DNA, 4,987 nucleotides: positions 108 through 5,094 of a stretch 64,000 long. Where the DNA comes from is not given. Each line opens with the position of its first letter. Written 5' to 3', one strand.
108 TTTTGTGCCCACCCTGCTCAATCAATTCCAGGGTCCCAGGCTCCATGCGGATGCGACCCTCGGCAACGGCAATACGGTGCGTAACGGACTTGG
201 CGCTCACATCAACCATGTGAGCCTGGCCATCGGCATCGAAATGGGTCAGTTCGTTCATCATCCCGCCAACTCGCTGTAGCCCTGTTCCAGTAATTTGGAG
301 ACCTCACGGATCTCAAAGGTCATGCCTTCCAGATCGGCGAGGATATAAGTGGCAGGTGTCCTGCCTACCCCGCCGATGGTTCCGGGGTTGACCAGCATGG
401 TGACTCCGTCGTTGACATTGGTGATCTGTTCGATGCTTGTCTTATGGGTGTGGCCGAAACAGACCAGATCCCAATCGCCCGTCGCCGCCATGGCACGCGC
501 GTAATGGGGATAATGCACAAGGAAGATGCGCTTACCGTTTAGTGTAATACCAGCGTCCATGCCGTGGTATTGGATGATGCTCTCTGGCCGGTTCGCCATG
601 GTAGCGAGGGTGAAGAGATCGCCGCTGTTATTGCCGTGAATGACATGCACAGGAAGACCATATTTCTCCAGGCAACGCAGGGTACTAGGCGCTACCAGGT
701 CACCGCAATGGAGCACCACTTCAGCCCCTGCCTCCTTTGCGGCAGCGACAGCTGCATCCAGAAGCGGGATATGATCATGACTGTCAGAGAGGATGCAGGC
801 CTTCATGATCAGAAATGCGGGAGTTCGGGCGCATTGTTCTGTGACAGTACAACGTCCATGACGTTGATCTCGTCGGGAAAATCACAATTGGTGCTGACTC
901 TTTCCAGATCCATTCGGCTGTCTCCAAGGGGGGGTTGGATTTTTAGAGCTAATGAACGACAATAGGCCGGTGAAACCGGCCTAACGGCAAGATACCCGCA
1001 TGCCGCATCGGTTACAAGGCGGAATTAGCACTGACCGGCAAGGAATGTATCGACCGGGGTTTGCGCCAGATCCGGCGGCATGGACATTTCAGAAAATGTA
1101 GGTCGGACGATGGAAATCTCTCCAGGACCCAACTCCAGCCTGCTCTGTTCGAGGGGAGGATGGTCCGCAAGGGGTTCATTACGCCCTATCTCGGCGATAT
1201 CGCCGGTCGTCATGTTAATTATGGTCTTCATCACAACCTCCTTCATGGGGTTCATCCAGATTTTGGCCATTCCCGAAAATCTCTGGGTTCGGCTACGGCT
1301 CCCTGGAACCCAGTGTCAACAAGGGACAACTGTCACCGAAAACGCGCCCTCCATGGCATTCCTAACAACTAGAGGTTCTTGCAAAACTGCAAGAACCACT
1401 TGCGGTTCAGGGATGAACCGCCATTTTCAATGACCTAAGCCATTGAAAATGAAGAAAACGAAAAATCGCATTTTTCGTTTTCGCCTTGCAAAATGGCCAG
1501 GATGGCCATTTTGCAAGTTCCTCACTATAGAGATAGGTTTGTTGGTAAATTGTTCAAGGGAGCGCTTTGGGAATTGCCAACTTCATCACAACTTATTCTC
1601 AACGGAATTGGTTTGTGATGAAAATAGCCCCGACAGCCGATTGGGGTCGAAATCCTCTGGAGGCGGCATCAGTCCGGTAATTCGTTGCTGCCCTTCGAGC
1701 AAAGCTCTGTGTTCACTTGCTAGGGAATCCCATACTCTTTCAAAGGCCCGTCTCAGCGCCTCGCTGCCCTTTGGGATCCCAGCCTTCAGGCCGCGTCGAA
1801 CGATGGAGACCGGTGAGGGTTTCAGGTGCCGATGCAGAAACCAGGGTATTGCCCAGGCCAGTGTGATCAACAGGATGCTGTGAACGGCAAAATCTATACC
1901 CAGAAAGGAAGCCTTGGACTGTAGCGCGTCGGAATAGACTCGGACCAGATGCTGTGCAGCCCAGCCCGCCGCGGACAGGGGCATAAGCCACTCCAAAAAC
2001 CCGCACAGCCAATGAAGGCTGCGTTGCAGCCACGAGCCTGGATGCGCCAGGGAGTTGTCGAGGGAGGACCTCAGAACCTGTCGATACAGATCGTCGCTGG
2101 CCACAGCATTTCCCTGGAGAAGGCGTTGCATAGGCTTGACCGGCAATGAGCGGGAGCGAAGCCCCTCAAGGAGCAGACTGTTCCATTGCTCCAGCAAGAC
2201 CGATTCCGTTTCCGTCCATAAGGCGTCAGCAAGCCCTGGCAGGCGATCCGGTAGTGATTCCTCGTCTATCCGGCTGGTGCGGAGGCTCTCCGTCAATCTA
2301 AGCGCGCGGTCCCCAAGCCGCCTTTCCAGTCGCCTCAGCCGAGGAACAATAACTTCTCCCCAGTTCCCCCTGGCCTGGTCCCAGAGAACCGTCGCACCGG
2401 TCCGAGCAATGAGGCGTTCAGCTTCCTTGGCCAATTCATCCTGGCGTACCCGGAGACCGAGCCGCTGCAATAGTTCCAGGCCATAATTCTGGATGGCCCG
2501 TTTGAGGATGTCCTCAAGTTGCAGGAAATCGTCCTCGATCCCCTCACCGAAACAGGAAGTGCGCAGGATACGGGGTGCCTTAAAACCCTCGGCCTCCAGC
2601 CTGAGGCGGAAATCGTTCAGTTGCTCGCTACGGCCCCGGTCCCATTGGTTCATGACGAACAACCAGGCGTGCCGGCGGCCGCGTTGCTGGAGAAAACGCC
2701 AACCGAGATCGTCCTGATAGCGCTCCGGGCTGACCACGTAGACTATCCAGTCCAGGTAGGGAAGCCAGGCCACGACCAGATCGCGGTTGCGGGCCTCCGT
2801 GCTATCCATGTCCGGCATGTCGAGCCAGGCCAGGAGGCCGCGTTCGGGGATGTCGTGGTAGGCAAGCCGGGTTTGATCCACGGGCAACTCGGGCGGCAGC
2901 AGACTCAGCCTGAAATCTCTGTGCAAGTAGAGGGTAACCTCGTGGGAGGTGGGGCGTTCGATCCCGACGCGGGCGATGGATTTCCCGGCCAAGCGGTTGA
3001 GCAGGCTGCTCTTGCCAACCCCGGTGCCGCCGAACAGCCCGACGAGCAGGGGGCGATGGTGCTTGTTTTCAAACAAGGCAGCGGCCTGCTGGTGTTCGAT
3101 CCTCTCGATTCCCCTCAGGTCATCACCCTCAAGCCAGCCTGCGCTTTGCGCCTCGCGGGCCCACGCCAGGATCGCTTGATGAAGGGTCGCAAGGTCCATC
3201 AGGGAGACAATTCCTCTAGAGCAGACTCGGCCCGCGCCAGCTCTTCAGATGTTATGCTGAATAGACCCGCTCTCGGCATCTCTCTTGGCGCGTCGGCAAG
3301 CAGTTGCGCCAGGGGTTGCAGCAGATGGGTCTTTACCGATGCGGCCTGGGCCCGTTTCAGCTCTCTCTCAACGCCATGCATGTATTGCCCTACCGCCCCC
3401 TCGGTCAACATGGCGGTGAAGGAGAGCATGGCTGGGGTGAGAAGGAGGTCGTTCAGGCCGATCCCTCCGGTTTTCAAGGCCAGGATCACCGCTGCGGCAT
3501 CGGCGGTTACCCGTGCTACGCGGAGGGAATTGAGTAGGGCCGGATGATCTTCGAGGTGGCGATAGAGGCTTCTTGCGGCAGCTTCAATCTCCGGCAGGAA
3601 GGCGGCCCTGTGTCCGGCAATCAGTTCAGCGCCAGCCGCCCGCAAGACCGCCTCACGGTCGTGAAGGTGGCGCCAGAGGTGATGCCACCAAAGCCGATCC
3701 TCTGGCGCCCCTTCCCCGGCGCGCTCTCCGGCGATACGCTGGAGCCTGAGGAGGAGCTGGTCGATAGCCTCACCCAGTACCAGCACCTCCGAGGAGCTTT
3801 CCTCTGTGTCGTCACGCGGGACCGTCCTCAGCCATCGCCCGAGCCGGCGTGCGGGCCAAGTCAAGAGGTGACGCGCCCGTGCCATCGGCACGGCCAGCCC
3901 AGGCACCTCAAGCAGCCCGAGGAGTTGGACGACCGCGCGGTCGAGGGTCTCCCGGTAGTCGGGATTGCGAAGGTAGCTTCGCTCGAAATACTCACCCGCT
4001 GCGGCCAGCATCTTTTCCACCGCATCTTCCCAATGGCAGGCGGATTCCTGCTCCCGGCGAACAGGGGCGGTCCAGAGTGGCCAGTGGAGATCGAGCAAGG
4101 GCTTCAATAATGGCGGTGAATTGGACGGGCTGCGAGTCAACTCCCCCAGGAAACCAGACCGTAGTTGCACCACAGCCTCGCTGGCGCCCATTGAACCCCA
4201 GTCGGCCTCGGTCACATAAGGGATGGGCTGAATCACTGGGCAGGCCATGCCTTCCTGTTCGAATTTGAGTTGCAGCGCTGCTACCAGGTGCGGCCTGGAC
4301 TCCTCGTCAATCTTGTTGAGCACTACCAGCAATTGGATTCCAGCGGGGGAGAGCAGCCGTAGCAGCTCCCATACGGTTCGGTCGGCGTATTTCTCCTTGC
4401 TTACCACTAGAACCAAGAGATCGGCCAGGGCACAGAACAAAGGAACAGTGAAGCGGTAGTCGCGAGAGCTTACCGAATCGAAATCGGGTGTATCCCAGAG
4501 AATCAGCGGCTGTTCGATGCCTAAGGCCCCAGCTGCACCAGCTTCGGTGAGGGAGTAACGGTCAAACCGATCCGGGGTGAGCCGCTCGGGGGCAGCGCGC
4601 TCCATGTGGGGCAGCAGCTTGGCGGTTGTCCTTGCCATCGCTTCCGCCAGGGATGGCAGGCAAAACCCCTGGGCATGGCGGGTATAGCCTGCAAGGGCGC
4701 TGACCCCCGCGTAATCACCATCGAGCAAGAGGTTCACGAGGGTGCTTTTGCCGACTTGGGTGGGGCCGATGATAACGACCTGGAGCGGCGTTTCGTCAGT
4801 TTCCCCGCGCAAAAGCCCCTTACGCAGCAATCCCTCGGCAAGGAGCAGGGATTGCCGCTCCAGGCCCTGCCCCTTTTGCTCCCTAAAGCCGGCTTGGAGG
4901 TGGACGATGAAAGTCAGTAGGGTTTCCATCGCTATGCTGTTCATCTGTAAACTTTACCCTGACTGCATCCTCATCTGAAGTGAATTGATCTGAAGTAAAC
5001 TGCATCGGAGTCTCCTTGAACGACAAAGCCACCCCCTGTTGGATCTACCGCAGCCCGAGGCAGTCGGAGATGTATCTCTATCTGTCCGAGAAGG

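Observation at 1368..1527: MITE-like element made of five consecutive perfect hairpins, with 4-bp target duplication (copy 1)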

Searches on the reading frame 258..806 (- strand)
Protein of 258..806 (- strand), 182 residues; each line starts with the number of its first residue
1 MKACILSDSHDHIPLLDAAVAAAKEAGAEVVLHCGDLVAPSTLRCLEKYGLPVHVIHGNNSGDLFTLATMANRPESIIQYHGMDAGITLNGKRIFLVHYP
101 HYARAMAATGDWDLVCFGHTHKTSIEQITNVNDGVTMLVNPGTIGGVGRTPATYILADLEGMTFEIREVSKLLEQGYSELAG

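Call 23: search_protein_families(library=ncbifam, proteins=[window:258-806:-])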
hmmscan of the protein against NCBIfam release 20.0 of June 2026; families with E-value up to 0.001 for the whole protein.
window:258-806:- (182 aa): 2 families
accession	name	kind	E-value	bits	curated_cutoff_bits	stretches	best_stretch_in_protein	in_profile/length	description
TIGR00040.1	yfcE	subfamily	6e-20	71.9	56.25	1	1-162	1-153/158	YfcE family phosphodiesterase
NF006988.0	PRK09453.1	equivalog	6.1e-09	36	117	1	1-160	1-163/183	phosphodiesterase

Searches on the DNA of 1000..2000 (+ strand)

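Call 10: search_rna_families(source=window, start=1000, end=2000, threshold=evalue, max_evalue=10)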
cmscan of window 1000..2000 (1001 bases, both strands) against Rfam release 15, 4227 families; matches with E-value up to 10: 9.
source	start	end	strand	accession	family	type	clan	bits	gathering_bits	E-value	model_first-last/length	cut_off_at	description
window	1439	1497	+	RF01742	lactis-plasmid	Gene; sRNA;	-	18.7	70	4.7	16-75/106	no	lactis-plasmid RNA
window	1806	1871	+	RF01137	sR21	Gene; snRNA; snoRNA; CD-box;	-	17.1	45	3.3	1-67/67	no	Small nucleolar RNA sR21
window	1620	1668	-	RF02278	Betaproteobacteria_toxic_sRNA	Gene; sRNA;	-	16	50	2.6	1-64/64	no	Betaproteobacteria toxic small RNA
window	1202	1242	+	RF00844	mir-67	Gene; miRNA;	-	15.5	53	2.6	20-65/84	no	mir-67 microRNA precursor family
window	1383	1512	+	RF02144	rsmX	Gene;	CL00106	15.2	56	3.8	1-114/114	no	rsmX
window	1436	1534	-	RF02621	BSnc120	Gene; sRNA;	-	14.4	114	8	1-88/88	no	Brucella sRNA 120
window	1484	1518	+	RF04207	MIR5048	Gene; miRNA;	-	13.3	160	1.6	1-356/356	no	MIR5048 microRNA precursor family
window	1142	1235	-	RF01144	sR17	Gene; snRNA; snoRNA; CD-box;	-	12.3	36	5.5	1-55/55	no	Small nucleolar RNA sR17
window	1808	1834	+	RF01119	sR32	Gene; snRNA; snoRNA; CD-box;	-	10.7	40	5.3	27-57/57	no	Small nucleolar RNA sR32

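Call 33: search_dna_similar(query=window:1372-1523:+, collection=plasmids, mode=distant, max_rows=15, max_evalue=0.01)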
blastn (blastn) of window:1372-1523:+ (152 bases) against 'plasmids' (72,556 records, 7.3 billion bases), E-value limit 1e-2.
No match.

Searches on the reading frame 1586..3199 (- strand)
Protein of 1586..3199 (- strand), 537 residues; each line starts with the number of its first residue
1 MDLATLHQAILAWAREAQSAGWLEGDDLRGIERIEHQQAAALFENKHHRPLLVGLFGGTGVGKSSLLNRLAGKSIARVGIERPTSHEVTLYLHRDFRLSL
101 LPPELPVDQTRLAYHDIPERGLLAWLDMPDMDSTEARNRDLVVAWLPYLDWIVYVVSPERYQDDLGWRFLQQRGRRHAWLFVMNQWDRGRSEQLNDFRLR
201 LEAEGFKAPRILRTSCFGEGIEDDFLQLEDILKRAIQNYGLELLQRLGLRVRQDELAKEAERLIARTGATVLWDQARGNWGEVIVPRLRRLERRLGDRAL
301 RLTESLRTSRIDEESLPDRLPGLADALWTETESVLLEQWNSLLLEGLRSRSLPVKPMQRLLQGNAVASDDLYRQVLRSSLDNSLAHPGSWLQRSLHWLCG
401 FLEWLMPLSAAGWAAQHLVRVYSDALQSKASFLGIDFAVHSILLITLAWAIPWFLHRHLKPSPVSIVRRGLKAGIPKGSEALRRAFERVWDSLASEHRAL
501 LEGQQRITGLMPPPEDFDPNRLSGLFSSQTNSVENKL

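Call 23: search_protein_families(library=ncbifam, proteins=[window:1586-3199:-])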
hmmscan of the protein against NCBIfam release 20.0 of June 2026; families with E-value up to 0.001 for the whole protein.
window:1586-3199:- (537 aa): 0 families

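Call 24: find_related_loci(query=window:1586-3199:-, collection=genome_contigs, flank=3000)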
Query window:1586-3199:- (537 aa) in genome_contigs; peptide patterns used: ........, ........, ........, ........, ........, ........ (x = any residue, [..] = any of these).
134 stretches matched a pattern; 93 encode a relative of the query (tblastn E <= 1e-3); the best 80 are kept; 80 distinct loci.
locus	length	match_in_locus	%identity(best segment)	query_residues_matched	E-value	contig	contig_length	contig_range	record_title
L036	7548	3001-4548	62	1-516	0e+0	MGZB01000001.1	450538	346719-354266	MAG: Gammaproteobacteria bacterium RIFOXYD12_FULL_61_37 rifoxyd3_full_scaffold_0, whole genome shotgun sequence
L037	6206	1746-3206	49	5-493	5e-133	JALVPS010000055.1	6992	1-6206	MAG: Gammaproteobacteria bacterium isolate A3_metabat1_scaf2bin.186 A3_NODE_13337_length_6992_cov_4.970284, whole genome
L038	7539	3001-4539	44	3-501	5e-132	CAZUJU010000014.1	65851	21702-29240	MAG TPA_asm: uncultured Thiotrichales bacterium isolate SRP072547_co1_8 genome assembly, contig: NODE_343_length_65851_c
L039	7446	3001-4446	46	7-478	6e-122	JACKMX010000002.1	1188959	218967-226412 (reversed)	MAG: Chromatiaceae bacterium isolate HK-STAS-PROT-129 HK-STAS-PROT-129_2, whole genome shotgun sequence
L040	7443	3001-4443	46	7-478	6e-121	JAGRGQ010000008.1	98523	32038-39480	MAG: Gammaproteobacteria bacterium isolate HKST-UBA179 NODE_8_length_98523_cov_14.622646, whole genome shotgun sequence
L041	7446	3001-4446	46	7-478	1e-119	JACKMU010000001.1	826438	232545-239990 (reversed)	MAG: Chromatiaceae bacterium isolate HK-STAS-PROT-126 HK-STAS-PROT-126_1, whole genome shotgun sequence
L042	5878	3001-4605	43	13-531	8e-119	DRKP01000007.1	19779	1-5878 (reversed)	MAG TPA_asm: Sedimenticola thiotaurini isolate HyVt-443 HyVt-443_k145_1057369, whole genome shotgun sequence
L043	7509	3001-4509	41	7-502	3e-112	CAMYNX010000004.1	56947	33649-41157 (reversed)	MAG: uncultured Gammaproteobacteria bacterium isolate FCS_M_Gamma_074 genome assembly, contig: scaffold_861, whole genom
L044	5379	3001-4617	40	3-527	1e-106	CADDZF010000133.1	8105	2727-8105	Methylococcaceae bacterium isolate 16 genome assembly, contig: NODE_6844_length_8105_cov_4.519679, whole genome shotgun 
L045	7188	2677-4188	40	7-503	3e-106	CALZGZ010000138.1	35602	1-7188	MAG: uncultured Gammaproteobacteria bacterium isolate FCS_M_Gamma_077 genome assembly, contig: k121_376317, whole genome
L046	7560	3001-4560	39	8-520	2e-103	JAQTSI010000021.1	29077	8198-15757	MAG: Methylococcaceae bacterium isolate STB_183 NODE_3419_length_29077_cov_2.661209_Sandtown_B, whole genome shotgun seq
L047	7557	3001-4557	41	12-515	1e-102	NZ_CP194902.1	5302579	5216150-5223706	Methylocaldum sp. GT1BB plasmid unnamed, complete sequence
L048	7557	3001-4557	41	12-515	6e-107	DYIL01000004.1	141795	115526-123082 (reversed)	MAG TPA_asm: Methyloversatilis universalis isolate TT109_59_23 Afr_mines_TT109_41_length_141795_cov_9_526139, whole geno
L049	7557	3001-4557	38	12-515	3e-99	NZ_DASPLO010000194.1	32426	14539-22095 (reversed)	MAG: Methylocaldum sp. isolate SMAG_U12066 k141_17249, whole genome shotgun sequence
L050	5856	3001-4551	37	8-509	2e-98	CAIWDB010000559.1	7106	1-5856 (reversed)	MAG: uncultured Methylococcaceae bacterium isolate LJ_bin-0959 genome assembly, contig: bin-0959:559/661, whole genome s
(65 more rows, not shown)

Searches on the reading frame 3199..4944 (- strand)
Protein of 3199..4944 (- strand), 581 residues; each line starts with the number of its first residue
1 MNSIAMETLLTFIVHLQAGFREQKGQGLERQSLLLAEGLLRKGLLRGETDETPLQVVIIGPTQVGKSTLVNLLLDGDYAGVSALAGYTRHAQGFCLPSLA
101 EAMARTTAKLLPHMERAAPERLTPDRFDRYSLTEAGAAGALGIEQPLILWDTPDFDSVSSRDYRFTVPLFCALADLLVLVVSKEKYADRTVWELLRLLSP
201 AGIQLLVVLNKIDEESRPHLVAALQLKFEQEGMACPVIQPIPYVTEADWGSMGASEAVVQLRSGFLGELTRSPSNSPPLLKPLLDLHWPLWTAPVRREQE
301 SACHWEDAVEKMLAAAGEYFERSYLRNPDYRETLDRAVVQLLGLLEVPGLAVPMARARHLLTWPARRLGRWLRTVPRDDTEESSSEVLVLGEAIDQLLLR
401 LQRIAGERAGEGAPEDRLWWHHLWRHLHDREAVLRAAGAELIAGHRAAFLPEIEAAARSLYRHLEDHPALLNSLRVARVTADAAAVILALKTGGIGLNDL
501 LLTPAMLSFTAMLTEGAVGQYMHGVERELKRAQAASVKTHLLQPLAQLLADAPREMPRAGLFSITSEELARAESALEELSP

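Call 23: search_protein_families(library=ncbifam, proteins=[window:3199-4944:-])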
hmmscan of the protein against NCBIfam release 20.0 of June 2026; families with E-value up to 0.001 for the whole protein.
window:3199-4944:- (581 aa): 10 families
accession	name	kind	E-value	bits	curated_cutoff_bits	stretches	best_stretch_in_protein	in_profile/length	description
TIGR03594.1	GTPase_EngA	equivalog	3.1e-09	36.4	306.7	1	49-90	171-212/432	ribosome biogenesis GTPase Der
NF000908.1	PRK00089.1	equivalog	1.5e-07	31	237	1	56-90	6-40/291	GTPase Era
TIGR00450.1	mnmE_trmE_thdF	equivalog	2.4e-07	30.2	252.6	1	49-90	205-246/446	tRNA uridine-5-carboxymethylaminomethyl(34) synthesis GTPase MnmE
TIGR00231.1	small_GTP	domain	5.2e-07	29.6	42.5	0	54-91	4-41/164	GTP-binding protein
NF003661.0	PRK05291.1-3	equivalog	5.3e-07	29.3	380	1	47-90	210-253/448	tRNA uridine-5-carboxymethylaminomethyl(34) synthesis GTPase MnmE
TIGR03918.1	GTP_HydF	equivalog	3.5e-06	26.1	325.55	0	54-88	8-42/392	[FeFe] hydrogenase H-cluster maturation GTPase HydF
TIGR00436.1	era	equivalog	8.8e-06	25.3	116.25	1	55-91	2-38/270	GTPase Era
TIGR03596.1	GTPase_YlqF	equivalog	3.8e-05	23.2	208.2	1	50-93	115-158/276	ribosome biogenesis GTPase YlqF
TIGR03598.1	GTPase_YsxC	equivalog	0.00017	21.3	124.45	0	51-94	16-60/186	ribosome biogenesis GTP-binding protein YihA/YsxC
NF007071.0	PRK09518.1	equivalog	0.00022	19.9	953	0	51-90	269-308/706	bifunctional cytidylate kinase/GTPase Der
